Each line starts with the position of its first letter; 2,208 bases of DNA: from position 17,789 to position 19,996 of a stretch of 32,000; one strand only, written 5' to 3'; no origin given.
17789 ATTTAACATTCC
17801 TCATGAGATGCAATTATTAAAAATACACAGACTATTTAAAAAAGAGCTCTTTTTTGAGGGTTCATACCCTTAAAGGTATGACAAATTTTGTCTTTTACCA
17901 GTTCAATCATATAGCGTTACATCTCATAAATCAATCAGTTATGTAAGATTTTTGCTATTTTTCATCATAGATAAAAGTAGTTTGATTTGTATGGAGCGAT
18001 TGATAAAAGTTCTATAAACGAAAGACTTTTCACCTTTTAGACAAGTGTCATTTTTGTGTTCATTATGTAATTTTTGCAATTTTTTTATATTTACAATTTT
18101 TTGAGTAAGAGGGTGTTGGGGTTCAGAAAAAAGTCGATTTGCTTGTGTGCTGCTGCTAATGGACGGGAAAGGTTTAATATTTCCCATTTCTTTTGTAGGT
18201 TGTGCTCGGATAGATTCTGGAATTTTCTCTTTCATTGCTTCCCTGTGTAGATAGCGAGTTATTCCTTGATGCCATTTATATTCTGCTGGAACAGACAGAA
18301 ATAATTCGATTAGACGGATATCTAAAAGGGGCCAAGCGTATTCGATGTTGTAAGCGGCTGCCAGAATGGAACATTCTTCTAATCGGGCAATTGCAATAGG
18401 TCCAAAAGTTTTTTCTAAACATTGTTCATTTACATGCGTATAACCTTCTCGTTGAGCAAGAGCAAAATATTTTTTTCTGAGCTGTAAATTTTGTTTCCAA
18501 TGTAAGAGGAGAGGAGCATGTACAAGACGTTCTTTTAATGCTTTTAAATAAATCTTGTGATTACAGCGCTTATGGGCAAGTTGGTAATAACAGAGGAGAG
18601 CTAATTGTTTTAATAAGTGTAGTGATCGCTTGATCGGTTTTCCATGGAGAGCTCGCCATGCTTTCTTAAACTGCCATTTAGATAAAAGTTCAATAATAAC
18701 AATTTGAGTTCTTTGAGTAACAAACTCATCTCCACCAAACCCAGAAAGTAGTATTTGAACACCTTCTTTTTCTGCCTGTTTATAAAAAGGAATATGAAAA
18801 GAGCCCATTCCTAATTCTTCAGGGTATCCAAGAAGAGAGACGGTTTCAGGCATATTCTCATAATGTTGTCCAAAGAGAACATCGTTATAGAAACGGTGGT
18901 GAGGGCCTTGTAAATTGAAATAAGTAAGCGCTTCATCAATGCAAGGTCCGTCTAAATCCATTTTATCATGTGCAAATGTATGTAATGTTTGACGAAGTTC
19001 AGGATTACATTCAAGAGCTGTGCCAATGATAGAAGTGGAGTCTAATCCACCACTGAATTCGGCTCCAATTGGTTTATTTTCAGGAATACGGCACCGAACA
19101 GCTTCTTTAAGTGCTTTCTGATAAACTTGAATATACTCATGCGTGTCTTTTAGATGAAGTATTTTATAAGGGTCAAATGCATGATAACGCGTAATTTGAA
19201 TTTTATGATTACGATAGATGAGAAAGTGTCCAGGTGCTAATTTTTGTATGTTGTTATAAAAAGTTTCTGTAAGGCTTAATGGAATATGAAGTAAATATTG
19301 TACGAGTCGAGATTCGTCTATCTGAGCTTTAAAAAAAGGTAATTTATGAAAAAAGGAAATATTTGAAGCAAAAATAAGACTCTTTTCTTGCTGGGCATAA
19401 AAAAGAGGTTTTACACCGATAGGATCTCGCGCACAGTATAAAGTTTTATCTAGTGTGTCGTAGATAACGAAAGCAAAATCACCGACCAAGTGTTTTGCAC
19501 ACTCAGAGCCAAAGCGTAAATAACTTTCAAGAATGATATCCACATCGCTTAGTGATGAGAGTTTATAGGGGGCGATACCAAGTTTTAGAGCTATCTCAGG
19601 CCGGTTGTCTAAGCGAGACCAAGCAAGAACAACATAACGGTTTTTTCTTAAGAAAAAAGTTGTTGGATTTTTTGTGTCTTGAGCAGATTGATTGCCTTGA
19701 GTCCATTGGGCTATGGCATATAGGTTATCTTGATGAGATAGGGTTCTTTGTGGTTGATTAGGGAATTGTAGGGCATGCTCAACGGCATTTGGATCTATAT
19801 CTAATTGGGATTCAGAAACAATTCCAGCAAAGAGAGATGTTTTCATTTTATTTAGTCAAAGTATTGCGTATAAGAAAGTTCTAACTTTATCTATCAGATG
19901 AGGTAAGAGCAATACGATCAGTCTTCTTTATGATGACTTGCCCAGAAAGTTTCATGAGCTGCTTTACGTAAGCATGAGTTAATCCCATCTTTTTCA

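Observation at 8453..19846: Two cyclases and two precursors appear to share one leader-recognition/protease pair and one exporter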

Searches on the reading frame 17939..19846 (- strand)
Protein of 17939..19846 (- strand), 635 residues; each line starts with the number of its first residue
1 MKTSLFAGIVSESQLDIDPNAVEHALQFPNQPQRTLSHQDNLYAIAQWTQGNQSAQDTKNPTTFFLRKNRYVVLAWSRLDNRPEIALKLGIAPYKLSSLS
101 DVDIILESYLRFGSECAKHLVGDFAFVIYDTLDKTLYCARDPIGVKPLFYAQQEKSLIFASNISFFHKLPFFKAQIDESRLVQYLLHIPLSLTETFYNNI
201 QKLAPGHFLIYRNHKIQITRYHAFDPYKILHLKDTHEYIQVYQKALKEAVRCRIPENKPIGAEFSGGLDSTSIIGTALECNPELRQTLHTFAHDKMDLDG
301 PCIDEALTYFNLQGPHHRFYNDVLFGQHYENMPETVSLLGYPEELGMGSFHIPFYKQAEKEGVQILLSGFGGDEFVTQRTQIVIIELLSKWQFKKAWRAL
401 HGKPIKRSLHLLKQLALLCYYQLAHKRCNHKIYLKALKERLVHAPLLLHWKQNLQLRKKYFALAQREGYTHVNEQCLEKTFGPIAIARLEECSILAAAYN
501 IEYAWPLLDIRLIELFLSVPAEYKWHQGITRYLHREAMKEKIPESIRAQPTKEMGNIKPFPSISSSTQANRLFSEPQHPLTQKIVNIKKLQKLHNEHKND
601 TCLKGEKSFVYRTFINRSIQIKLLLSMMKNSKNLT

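Call 7: search_protein_families(library=pfam, proteins=[window:17939-19846:-], max_evalue=0.01)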
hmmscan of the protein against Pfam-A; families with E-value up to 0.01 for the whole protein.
window:17939-19846:- (635 aa): 4 families
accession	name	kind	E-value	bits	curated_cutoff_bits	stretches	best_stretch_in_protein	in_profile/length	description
PF00733.27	Asn_synthase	-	5.7e-30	105.6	21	1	243-599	3-333/354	Asparagine synthase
PF13537.11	GATase_7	-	1.6e-22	80.2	25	1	67-166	20-121/123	Glutamine amidotransferase domain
PF13522.11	GATase_6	-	1.7e-12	47.9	27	1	84-162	52-130/130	Glutamine amidotransferase domain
PF12481.13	DUF3700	-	1.6e-05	24.9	27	1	116-165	125-175/228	Aluminium induced protein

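Call 8: search_protein_families(library=ncbifam, proteins=[window:17939-19846:-], max_evalue=0.01)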
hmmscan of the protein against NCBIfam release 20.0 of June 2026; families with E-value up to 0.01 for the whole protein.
window:17939-19846:- (635 aa): 7 families
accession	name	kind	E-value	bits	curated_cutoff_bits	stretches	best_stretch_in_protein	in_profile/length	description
NF033535.1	lass_lactam_cya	exception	7.7e-85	285.8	525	2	68-433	67-435/668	lasso peptide isopeptide bond-forming cyclase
TIGR01536.1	asn_synth_AEB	equivalog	7e-53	180.4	267.1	1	89-549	89-512/517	asparagine synthase (glutamine-hydrolyzing)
TIGR03108.1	eps_aminotran_1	hypoth_equivalog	1.1e-37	130.1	816.9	1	78-376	77-371/628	XrtA/PEP-CTERM system amidotransferase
TIGR03104.1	trio_amidotrans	equivalog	1.6e-32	112.5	570.1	1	81-300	80-300/589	N-acetylglutaminylglutamine amidotransferase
NF006949.0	PRK09431.1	equivalog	4.4e-30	104.7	499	2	93-163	91-162/554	asparagine synthase B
NF033561.1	macrolact_Ik_Al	subfamily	4.5e-18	65.2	300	1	128-553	85-491/561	albusnodin/ikarugamycin family macrolactam cyclase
TIGR01134.1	purF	equivalog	0.0024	17.3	350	1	117-163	152-196/432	amidophosphoribosyltransferase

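Call 10: find_encoding_contigs(protein=window:17939-19846:-, flank=10000, max_places=6)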
Protein window:17939-19846:- (635 aa): no gene with exactly this product is on record in the collection.

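Call 13: find_related_loci(query=A2, collection=genome_contigs, flank=10000)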
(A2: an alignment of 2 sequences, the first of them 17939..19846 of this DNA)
Query A2 (635 aa) in genome_contigs; peptide patterns used: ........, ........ (x = any residue, [..] = any of these).
222 stretches matched a pattern; 127 encode a relative of the query (tblastn E <= 1e-3); the best 80 are kept; 80 distinct loci.
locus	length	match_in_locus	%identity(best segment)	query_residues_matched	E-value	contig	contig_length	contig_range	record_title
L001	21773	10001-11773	31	1-593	2e-82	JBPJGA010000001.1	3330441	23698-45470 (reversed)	Opitutaceae bacterium D2-102 NODE_1_length_3330441_cov_31.9812, whole genome shotgun sequence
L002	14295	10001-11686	29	5-561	2e-63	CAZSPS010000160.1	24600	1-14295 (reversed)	MAG TPA_asm: uncultured Ectothiorhodospiraceae bacterium isolate SRP338948_co1_65 genome assembly, contig: k141_503518,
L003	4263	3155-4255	31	26-397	2e-53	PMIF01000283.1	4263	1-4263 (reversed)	MAG: Rhodocyclaceae bacterium isolate fen_1000 73.20120600_E3D.84_contig_92456, whole genome shotgun sequence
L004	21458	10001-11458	29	64-552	2e-51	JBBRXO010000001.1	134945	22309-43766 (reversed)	MAG: Armatimonadota bacterium isolate La4_metabat2.216 La4_metabat2.216_K_1358498_L_134945_cov_14.2609, whole genome sho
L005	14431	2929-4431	31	72-565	3e-51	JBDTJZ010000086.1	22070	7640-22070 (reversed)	MAG: Mucilaginibacter sp. isolate cluster2_bin.65 k127_4934514, whole genome shotgun sequence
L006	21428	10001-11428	28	77-546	4e-49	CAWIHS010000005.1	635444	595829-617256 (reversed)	MAG: uncultured Gammaproteobacteria bacterium isolate MFD03804.bin.1.238 genome assembly, contig: contig_3314, whole gen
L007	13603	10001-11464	28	71-546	2e-46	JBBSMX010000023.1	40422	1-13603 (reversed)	MAG: Rhodothermales bacterium isolate LS5_sbin.43 LS5_sbin.43_K_326687_L_40422_cov_29.8624, whole genome shotgun sequenc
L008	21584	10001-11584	25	67-591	3e-45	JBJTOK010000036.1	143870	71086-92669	MAG: Flavobacteriales bacterium isolate samp_4449_VAMB_700 samp_4449_225027, whole genome shotgun sequence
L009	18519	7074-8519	27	67-552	8e-45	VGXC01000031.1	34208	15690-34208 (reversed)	MAG: Nitrospira sp. isolate M_DeepCast_65m_m2_155 M_DeepCast_65m_m2_155_Ga0194120_10002163, whole genome shotgun sequenc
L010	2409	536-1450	34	72-377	2e-44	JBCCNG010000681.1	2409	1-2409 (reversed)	MAG: Cyanobacteria bacterium P01_C01_bin.72 k141_2599467_length_2409_cov_20.8770, whole genome shotgun sequence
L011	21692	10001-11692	25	4-547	4e-44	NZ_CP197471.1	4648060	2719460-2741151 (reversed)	Neobacillus sp. D3-1R chromosome, complete genome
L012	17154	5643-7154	27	58-553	2e-43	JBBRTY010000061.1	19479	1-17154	MAG: Aggregatilineales bacterium isolate La3_concoct.028 La3_concoct.028_K_959611_L_19479_cov_17.7955, whole genome shot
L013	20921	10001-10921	32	72-377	8e-43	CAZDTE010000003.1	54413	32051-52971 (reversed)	MAG TPA_asm: uncultured Ardenticatenales bacterium isolate binchicken_co275_99 genome assembly, contig: NODE_503_length_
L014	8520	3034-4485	27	77-547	5e-42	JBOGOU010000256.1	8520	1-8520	MAG: Pyrinomonadaceae bacterium isolate H1-B1_maxbin2.bin.13 k127_188658, whole genome shotgun sequence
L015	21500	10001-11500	27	64-547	1e-41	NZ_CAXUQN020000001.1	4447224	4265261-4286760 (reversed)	Rossellomorea sp. LjRoot5 LJR005c1, whole genome shotgun sequence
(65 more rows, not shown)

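Call 14: find_homologous_proteins(query=window:17939-19846:-, max_evalue=1e-20)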
Query window:17939-19846:- (635 aa): 908 proteins with E <= 1e-20 among 8000 candidates; the best 120 are listed.
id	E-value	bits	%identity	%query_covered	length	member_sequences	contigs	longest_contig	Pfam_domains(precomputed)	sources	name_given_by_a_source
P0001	0.0e+0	1468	100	100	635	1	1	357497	PF12481.14,PF00733.28,PF13522.12,PF13537.12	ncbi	-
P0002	2.7e-216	738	54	99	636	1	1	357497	PF00733.28,PF13522.12,PF13537.12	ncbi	-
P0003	2.0e-104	369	35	89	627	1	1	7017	PF12481.14,PF00733.28,PF13522.12,PF13537.12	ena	-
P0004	3.2e-99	351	36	82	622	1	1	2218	PF00733.28,PF13522.12,PF13537.12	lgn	-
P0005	4.8e-97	344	34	91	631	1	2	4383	PF00733.28,PF13522.12,PF13537.12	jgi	jgi:asparagine synthase (glutamine-hydrolysing)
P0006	1.7e-96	342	37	76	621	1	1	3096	PF12481.14,PF00733.28,PF13522.12,PF13537.12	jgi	-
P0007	2.1e-96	342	35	88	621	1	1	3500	PF00733.28,PF13522.12,PF13537.12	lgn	-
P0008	3.6e-95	338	33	91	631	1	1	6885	PF00733.28,PF13522.12,PF13537.12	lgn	-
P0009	2.6e-94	335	35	83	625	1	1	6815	PF00733.28,PF13522.12,PF13537.12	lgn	-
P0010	2.4e-92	329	32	93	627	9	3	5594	PF00733.28,PF13522.12,PF13537.12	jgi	-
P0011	2.0e-91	326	34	83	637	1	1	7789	PF12481.14,PF00733.28,PF13522.12,PF13537.12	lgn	-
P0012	3.6e-91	325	33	81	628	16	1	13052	PF00733.28,PF13522.12,PF13537.12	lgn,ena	-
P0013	1.8e-90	323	32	88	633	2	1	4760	PF00733.28,PF13522.12,PF13537.12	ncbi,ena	-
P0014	2.2e-90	322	33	93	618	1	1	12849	PF12481.14,PF00733.28,PF13522.12,PF13537.12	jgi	jgi:asparagine synthase (glutamine-hydrolysing)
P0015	4.9e-90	321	35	76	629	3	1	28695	PF12481.14,PF00733.28,PF13522.12,PF13537.12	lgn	-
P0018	1.8e-89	319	34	82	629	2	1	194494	PF00733.28,PF13522.12,PF13537.12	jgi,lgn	jgi:asparagine synthase (glutamine-hydrolysing)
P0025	1.2e-86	310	33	84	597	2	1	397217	PF00733.28,PF13522.12,PF13537.12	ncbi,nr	ncbi:MAG: asparagine synthase-related protein [Coxiellaceae bacterium]|nr:asparagine synthase-relate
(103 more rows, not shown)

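Call 15: list_cluster_members(proteins=[P0001, P0002, P0003, P0025])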
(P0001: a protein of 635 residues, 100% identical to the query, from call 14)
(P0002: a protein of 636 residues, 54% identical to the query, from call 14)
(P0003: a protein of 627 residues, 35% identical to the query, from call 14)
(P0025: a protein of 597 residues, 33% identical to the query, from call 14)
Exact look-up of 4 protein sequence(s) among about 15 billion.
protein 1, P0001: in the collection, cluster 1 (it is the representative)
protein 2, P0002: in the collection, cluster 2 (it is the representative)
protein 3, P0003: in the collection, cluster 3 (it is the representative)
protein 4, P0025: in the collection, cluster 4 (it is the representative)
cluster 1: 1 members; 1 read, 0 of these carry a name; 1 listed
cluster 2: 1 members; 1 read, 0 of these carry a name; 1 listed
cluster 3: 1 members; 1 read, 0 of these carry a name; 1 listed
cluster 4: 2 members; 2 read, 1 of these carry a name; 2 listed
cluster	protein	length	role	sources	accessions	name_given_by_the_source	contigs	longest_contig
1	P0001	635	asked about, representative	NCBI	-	-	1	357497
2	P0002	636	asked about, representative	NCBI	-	-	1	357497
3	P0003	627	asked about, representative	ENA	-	-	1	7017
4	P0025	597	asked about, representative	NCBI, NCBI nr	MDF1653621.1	MAG: asparagine synthase-related protein [Coxiellaceae bacterium] | asparagine synthase-related protein [Coxiellaceae bacterium]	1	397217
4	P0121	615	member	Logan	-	-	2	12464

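Call 16: find_encoding_contigs(protein=P0003, flank=10000, max_places=3)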
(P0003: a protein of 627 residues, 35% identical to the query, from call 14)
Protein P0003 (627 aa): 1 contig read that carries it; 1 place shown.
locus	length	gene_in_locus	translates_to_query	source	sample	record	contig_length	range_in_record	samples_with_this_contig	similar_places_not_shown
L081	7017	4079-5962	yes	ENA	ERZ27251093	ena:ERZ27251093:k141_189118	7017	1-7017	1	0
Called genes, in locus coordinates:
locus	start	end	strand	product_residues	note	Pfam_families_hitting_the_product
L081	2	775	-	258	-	?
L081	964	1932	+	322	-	PF01073:3Beta_HSD (weak), PF01370:Epimerase, PF02719:Polysacc_synt_2 (faint), PF04321:RmlD_sub_bind (weak), PF16363:GDP_Man_Dehyd, PF07993:NAD_binding_4 (weak)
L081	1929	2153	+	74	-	-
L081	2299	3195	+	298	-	PF27840:ScmC (faint)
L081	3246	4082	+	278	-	PF00685:Sulfotransfer_1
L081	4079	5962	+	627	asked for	PF13522:GATase_6, PF13537:GATase_7, PF12481:DUF3700 (faint), PF00733:Asn_synthase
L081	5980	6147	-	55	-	-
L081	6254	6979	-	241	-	-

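Call 39: find_encoding_contigs(protein=P0002, flank=10000, max_places=3)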
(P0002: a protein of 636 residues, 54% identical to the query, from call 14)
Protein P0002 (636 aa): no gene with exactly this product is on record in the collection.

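Call 56: search_solved_structures(query=window:17939-19846:-, max_evalue=0.001)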
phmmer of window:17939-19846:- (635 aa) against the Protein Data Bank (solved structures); distinct sequences matched with E-value up to 0.001: 5.
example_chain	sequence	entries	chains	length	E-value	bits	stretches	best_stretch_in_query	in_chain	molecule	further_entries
7ylz_A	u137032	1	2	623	2e-13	53.1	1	95-291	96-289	hydroxyamidotransferase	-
8sue_A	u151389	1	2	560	1.6e-10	43.5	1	99-316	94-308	Asparagine synthetase [glutamine-hydrolyzing]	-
6gq3_A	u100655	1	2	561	1.6e-10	43.5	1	99-316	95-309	Asparagine synthetase [glutamine-hydrolyzing]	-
9b6c_A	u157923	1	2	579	9.4e-10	41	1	99-317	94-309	Asparagine synthetase [glutamine-hydrolyzing]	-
1ct9_A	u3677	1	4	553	4.4e-07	32.2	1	81-160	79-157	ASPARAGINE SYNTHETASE B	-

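Call 66: find_encoding_contigs(protein=P0025, flank=10000, max_places=1)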
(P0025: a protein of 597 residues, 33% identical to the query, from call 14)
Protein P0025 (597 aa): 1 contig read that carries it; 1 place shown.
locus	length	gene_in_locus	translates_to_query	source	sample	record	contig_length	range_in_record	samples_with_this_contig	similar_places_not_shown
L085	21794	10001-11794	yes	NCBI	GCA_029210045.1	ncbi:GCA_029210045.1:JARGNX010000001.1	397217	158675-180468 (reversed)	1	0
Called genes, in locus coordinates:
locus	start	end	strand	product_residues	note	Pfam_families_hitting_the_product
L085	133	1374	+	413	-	-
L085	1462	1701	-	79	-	-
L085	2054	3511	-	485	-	PF00069:Pkinase (weak)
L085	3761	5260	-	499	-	-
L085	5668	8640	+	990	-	PF12796:Ank_2, PF12796:Ank_2, PF12796:Ank_2, PF13637:Ank_4, PF13857:Ank_5, PF12796:Ank_2, PF12796:Ank_2, PF12796:Ank_2, +7 more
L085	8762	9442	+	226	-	PF13610:DDE_Tnp_IS240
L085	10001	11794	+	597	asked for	PF13522:GATase_6, PF13537:GATase_7, PF00733:Asn_synthase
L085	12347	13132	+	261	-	PF01925:TauE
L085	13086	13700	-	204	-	-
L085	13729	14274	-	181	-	-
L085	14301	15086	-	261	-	-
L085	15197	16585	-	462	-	-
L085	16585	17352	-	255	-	PF00106:adh_short, PF08659:KR, PF13561:adh_short_C2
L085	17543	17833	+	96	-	-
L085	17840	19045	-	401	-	PF00375:SDF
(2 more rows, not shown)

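Call 67: find_encoding_contigs(protein=P0018, flank=10000, max_places=1)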
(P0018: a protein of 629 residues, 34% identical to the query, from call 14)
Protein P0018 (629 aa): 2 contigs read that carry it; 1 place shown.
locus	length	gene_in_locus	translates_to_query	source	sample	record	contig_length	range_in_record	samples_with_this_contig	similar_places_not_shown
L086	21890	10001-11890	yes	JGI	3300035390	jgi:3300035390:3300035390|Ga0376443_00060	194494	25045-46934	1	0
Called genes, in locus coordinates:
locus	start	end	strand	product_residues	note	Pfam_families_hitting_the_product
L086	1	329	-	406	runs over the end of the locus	PF07690:MFS_1, PF13347:MFS_2, PF07690:MFS_1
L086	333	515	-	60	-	-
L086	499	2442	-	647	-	PF00171:Aldedh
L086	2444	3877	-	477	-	PF00732:GMC_oxred_N, PF01266:DAO (faint), PF05199:GMC_oxred_C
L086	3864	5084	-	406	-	PF01168:Ala_racemase_N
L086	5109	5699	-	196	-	PF00440:TetR_N, PF13977:TetR_C_6 (weak)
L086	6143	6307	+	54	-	-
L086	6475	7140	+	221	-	PF01583:APS_kinase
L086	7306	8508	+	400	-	PF14907:NTP_transf_5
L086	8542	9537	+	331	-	PF00005:ABC_tran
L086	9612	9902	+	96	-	PF05402:PqqD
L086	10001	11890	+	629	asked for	PF13522:GATase_6, PF13537:GATase_7, PF00733:Asn_synthase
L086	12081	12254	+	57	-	-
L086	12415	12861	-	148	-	PF13471:Transglut_core3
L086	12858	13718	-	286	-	PF00685:Sulfotransfer_1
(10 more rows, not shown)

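Call 68: find_encoding_contigs(protein=P0015, flank=10000, max_places=1)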
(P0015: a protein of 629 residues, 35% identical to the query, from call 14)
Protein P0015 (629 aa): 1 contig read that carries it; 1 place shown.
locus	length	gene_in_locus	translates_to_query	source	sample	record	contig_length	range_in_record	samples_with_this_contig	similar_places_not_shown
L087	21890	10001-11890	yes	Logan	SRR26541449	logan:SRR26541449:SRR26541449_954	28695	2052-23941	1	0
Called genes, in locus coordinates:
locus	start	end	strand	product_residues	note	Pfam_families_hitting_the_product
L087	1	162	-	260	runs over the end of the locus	PF03808:Glyco_tran_WecG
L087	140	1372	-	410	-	PF00534:Glycos_transf_1, PF13692:Glyco_trans_1_4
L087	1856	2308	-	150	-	-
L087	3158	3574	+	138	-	PF08780:NTase_sub_bind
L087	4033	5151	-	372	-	PF04892:VanZ-LLP1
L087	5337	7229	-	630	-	PF13522:GATase_6, PF13537:GATase_7, PF00733:Asn_synthase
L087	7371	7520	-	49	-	-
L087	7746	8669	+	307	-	PF27840:ScmC (faint)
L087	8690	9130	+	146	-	PF13471:Transglut_core3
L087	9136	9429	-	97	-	PF05402:PqqD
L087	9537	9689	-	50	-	-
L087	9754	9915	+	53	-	-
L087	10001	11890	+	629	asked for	PF12481:DUF3700 (faint), PF13522:GATase_6, PF13537:GATase_7, PF00733:Asn_synthase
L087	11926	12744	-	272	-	PF01061:ABC2_membrane, PF12698:ABC2_membrane_3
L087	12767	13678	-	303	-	PF00005:ABC_tran, PF13304:AAA_21 (faint)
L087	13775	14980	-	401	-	PF14907:NTP_transf_5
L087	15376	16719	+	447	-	PF03721:UDPG_MGDP_dh_N, PF00984:UDPG_MGDP_dh, PF03720:UDPG_MGDP_dh_C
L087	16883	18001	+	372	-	PF01370:Epimerase, PF04321:RmlD_sub_bind, PF16363:GDP_Man_Dehyd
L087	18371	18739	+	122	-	PF05635:23S_rRNA_IVP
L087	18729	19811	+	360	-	PF01370:Epimerase, PF04321:RmlD_sub_bind (weak), PF16363:GDP_Man_Dehyd, PF01370:Epimerase (weak)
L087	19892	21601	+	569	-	PF14306:PUA_2, PF01747:ATP-sulfurylase, PF01583:APS_kinase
